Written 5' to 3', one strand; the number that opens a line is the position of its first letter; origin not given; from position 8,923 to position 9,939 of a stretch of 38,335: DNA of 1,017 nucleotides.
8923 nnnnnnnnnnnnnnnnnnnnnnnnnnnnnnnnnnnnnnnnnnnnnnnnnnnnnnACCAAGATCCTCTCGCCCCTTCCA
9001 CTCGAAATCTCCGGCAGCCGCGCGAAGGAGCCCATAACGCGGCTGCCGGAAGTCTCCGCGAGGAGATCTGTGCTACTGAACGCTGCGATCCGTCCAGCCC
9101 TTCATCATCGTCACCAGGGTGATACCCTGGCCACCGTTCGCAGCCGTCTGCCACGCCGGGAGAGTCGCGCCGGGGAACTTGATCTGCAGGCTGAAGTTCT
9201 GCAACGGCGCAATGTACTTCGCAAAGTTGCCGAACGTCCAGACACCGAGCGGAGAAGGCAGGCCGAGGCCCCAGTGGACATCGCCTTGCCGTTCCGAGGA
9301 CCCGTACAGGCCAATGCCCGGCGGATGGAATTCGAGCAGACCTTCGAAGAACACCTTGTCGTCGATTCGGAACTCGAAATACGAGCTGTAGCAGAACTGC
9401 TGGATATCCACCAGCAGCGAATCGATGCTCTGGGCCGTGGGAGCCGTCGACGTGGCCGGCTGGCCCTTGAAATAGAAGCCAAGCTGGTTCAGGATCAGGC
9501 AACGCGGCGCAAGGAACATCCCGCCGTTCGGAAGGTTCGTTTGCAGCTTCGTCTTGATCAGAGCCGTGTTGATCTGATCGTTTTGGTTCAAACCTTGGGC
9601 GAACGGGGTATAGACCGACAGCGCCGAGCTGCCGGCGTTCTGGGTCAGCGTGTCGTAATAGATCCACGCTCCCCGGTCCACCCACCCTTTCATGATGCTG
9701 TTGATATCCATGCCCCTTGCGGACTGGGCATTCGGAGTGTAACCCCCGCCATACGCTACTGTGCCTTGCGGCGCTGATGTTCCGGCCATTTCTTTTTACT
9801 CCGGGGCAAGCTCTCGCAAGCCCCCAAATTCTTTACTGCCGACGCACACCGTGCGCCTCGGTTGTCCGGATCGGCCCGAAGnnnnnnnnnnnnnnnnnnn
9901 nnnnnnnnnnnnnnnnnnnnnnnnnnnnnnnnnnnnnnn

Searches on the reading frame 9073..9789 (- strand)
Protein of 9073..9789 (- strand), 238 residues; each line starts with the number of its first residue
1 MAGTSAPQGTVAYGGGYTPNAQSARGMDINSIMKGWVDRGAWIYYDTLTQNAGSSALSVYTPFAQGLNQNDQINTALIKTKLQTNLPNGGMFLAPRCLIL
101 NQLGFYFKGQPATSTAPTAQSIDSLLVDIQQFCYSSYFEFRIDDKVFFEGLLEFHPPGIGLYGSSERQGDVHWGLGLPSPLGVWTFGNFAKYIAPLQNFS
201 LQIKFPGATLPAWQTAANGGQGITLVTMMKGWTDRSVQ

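Call 7: search_protein_families(library=phrogs, proteins=[window:9073-9789:-], max_evalue=0.01)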
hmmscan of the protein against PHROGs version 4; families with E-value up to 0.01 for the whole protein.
window:9073-9789:- (238 aa): 0 families

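Call 8: search_protein_families(library=pfam, proteins=[window:9073-9789:-], max_evalue=0.01)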
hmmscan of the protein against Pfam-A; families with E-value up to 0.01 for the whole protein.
window:9073-9789:- (238 aa): 0 families

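Call 42: find_homologous_proteins(query=window:9073-9789:-, max_evalue=0.001)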
Query window:9073-9789:- (238 aa): 260 proteins with E <= 0.001 among 398 candidates; the best 120 are listed.
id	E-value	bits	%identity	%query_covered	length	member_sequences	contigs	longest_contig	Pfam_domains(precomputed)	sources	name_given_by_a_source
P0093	2.5e-133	461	86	97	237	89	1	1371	-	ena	-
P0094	8.0e-112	391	78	92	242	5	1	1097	-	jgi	jgi:hypothetical protein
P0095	1.1e-107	377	71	98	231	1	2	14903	-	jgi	jgi:hypothetical protein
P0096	1.0e-105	371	73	95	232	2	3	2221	-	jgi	jgi:hypothetical protein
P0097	2.4e-104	366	71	95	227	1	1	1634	-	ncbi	-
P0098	8.4e-100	352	69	95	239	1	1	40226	-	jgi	jgi:hypothetical protein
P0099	2.8e-87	310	63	92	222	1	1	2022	-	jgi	jgi:hypothetical protein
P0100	2.7e-84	301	60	97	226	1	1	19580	-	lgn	-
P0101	3.8e-74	267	61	92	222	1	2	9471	-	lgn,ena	-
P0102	8.4e-73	263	58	100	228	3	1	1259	-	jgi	-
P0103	1.0e-71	260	60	94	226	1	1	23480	-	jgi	jgi:hypothetical protein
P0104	8.9e-71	256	57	92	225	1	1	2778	-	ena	-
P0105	9.0e-71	256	57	91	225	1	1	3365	-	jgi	jgi:hypothetical protein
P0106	1.6e-68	249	57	91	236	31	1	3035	-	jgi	-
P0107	1.0e-67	246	55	92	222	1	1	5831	-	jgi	jgi:hypothetical protein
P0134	1.9e-46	177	44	96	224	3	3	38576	-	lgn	-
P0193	6.5e-41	159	45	89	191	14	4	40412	-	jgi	jgi:hypothetical protein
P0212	3.8e-40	156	44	89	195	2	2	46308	-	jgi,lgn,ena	jgi:hypothetical protein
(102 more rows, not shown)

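Call 48: search_dna_similar(query=window:9073-9789:-, collection=phages, mode=protein, max_evalue=0.01, max_rows=15)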
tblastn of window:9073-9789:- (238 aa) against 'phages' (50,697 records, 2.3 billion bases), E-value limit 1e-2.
No match.

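Call 53: predict_structure(alignment_id=A2)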
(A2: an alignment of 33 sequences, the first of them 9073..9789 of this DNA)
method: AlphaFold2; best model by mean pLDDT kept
length: 238 residues; sequences in the alignment: 33
mean_pLDDT: 74.9   pTM: 0.70
mean pLDDT of the five models: 74.9, 74.4, 74.0, 71.9, 71.8
residues with pLDDT >= 90: 62; 70-90: 89; 50-70: 58; < 50: 29
segments of 3 or more residues with pLDDT < 50: 157-162, 169-181, 236-238
pLDDT, mean of each block of 10 residues (from residue 1): 49 57 65 59 89 93 94 88 89 78 80 58 78 91 90 61 51 40 66 83 94 89 87 64
secondary structure, 60 per line:
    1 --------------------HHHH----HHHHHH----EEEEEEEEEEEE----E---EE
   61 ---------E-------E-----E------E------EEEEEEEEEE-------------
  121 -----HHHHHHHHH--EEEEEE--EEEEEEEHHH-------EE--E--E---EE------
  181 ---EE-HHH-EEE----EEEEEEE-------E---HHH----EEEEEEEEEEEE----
elements in order: H21-24 H29-34 E39-50 E98-107 H126-134 E137-142 E145-151 E191-193 E198-204 E223-234

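Call 55: fold_search(model_id=the predicted structure, library=pdb)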
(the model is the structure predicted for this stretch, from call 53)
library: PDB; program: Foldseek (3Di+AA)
matches with E <= 10: 496; with E <= 0.001: 0
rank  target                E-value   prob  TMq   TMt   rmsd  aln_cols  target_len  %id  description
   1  6ojn_A                1.1e-02  0.35  0.22  0.14  14.2       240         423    9  Comparative Model of SGIV Major Coat Protein (MCP) Trimer Based on Cryo-EM Map (released 2019-06-12)
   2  8h2i_bE               1.2e-02  0.80  0.29  0.19  11.8       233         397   10  Near-atomic structure of five-fold averaged PBCV-1 capsid (released 2022-11-16)
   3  6oj0_Z                2.7e-02  0.57  0.27  0.33  11.3       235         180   10  Cryo-EM reconstruction of Sulfolobus polyhedral virus 1 (SPV1) (released 2019-10-02)
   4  7yjl                  5.1e-02  0.15  0.21  0.13  15.5       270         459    9  Melbournevirus major capsid protein built from 4.4A reconstruction (released 2023-08-02)
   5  1rj7_L                5.7e-02  0.28  0.21  0.29  11.1       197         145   11  Crystal structure of EDA-A1 (released 2003-12-09)
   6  8w9z_a                6.7e-02  0.03  0.07  0.06  25.5       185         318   12  The cryo-EM structure of the Nicotiana tabacum PEP-PAP (released 2024-03-13)
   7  5g52_A                9.4e-02  0.08  0.18  0.18  18.1       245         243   10  Crystallographic structure of full particle of Deformed Wing Virus (released 2017-03-22)
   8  1rj7_I                9.9e-02  0.25  0.22  0.31  11.1       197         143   13  Crystal structure of EDA-A1 (released 2003-12-09)
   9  1stm_A                1.1e-01  0.63  0.30  0.45  11.0       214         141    9  SATELLITE PANICUM MOSAIC VIRUS (released 1997-01-27)
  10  8h2i_aa               1.2e-01  0.41  0.31  0.19  11.2       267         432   10  Near-atomic structure of five-fold averaged PBCV-1 capsid (released 2022-11-16)
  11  3kk5_A                1.2e-01  0.35  0.31  0.20  11.6       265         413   10  Crystal structure of PBCV-1 VP54 fitted into a cryo-EM reconstruction of the virophage Sputnik (released 2009-11-17)
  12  6s44                  1.5e-01  0.35  0.25  0.37  14.8       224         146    6  Faba bean necrotic stunt virus (FBNSV) (released 2020-07-15)
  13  6dzu_A1               1.5e-01  0.23  0.26  0.31  13.5       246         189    7  Mechanism of cellular recognition by PCV2 (released 2018-12-26)
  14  3zmn_B                1.5e-01  0.11  0.18  0.19  17.3       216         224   10  VP17, a capsid protein of bacteriophage P23-77 (released 2013-05-15)
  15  5wja_A                1.9e-01  0.66  0.31  0.26   6.2       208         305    5  Crystal structure of H107A peptidylglycine alpha-hydroxylating monooxygenase (PHM) in complex with citrate (released 2018-07-18)
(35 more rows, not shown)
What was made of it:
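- Closest known: Internal-membrane tailless viruses. Different: The structural match of the capsid candidate is weak (best E 0.011; call 55).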

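Call 58: find_encoding_contigs(protein=P0193, flank=10000, max_places=1)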
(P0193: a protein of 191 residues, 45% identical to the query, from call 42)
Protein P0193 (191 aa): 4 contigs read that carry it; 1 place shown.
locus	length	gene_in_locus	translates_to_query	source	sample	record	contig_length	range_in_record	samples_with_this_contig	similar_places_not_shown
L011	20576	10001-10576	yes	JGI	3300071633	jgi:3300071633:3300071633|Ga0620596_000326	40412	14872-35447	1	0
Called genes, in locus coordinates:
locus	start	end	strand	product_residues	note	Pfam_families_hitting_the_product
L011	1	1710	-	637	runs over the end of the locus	-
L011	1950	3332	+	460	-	-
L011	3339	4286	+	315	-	-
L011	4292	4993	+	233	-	-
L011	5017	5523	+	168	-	-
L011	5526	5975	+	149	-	-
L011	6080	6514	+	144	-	-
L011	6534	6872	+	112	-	-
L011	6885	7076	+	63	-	-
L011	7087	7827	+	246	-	-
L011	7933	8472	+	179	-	-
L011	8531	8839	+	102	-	-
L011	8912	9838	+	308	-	-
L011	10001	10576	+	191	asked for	-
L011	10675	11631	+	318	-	-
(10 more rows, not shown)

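Call 59: find_encoding_contigs(protein=P0134, flank=10000, max_places=1)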
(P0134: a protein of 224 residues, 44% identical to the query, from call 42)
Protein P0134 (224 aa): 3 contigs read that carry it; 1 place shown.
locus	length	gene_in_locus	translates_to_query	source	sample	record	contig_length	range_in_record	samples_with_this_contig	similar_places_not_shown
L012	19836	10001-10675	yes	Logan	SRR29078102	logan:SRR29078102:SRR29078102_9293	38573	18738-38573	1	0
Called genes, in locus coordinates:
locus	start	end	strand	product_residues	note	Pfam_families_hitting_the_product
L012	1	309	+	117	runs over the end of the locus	PF10908:Tlde1_dom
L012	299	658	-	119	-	PF02643:DUF192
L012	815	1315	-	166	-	-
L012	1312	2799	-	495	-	-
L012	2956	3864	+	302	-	-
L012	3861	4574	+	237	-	-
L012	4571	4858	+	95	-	-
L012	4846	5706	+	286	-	-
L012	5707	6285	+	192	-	-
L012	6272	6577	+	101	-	-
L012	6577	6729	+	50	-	-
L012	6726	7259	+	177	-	-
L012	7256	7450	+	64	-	-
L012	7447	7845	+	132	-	-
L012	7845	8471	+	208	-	-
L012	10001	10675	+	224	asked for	-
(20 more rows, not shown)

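Call 60: find_encoding_contigs(protein=P0212, flank=10000, max_places=1)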
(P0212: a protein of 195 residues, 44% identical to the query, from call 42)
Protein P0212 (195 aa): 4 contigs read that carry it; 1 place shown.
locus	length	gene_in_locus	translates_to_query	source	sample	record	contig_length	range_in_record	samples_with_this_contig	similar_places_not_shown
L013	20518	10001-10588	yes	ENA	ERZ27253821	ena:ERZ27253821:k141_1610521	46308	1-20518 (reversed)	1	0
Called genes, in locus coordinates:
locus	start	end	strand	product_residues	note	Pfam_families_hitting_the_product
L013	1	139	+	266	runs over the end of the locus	-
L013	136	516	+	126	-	-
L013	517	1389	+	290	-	-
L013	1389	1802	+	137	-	-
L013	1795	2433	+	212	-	-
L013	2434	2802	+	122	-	-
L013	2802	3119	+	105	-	-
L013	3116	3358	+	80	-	-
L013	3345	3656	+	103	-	-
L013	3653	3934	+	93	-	-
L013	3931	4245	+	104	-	-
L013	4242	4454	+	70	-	-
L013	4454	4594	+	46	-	-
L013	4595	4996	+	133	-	-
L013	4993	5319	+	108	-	-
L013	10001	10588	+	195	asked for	-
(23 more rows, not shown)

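Call 80: search_protein_families(library=phrogs, proteins=[window:9073-9789:-], max_evalue=0.1)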
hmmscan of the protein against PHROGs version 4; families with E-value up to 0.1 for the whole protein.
window:9073-9789:- (238 aa): 0 families
